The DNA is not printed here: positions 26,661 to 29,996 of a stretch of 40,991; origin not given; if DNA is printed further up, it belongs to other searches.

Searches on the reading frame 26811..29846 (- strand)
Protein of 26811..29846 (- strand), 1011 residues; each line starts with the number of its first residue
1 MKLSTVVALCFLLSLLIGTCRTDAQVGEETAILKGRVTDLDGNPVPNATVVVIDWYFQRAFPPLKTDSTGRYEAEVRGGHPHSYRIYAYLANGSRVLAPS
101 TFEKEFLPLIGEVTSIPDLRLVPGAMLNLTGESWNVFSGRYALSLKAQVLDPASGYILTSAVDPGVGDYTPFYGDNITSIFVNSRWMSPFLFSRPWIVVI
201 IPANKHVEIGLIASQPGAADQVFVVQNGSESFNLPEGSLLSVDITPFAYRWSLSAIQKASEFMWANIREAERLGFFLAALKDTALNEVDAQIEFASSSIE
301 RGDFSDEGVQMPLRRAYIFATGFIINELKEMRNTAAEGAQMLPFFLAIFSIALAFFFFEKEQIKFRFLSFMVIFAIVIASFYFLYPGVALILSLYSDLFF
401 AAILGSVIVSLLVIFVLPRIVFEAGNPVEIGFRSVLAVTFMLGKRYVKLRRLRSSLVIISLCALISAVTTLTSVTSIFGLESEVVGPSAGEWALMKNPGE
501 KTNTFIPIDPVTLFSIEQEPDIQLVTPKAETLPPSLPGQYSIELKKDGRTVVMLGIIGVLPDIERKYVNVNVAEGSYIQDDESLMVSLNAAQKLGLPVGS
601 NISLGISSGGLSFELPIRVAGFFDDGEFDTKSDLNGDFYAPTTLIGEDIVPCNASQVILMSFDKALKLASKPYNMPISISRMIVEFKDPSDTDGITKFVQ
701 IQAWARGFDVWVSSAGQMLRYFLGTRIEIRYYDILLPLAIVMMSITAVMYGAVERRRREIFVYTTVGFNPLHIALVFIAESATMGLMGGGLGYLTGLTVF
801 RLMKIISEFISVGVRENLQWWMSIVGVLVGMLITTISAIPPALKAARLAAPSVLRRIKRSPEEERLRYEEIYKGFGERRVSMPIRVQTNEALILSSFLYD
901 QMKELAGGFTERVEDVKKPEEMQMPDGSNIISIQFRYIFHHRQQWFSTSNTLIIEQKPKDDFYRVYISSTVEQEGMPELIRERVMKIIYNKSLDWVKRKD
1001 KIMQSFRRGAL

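Call 6: search_protein_families(library=pfam, proteins=[window:26811-29846:-], max_evalue=0.01)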
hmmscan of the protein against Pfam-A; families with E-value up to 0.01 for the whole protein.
window:26811-29846:- (1011 aa): 3 families
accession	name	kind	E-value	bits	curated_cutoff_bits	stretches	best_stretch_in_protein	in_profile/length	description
PF02687.27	FtsX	-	6.1e-10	39.6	25.5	1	738-848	8-118/120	FtsX-like permease C-terminal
PF13620.12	CarboxypepD_reg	-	5.3e-06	27.1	32.3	1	33-78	2-47/82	Carboxypeptidase regulatory-like domain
PF02369.22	Big_1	-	0.00012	22.6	34.9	1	27-98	15-88/93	Bacterial Ig-like domain (group 1)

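Call 18: search_protein_families(library=ncbifam, proteins=[window:26811-29846:-], max_evalue=0.01)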
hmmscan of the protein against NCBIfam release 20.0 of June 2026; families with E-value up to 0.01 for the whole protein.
window:26811-29846:- (1011 aa): 4 families
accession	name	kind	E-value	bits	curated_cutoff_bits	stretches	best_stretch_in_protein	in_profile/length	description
TIGR03434.1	ADOP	subfamily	1.6e-07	29.8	622.3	1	738-864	282-409/803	ADOP family duplicated permease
TIGR02212.1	lolCE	equivalog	1.1e-05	24.6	362.45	1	657-855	200-409/411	lipoprotein-releasing ABC transporter permease subunit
NF038346.1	FtsX_actino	exception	7.9e-05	22.2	250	1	731-838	185-298/308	permease-like cell division protein FtsX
NF008076.0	PRK10814.1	exception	0.00016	20.8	473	1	722-855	257-397/399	lipoprotein-releasing ABC transporter permease subunit LolC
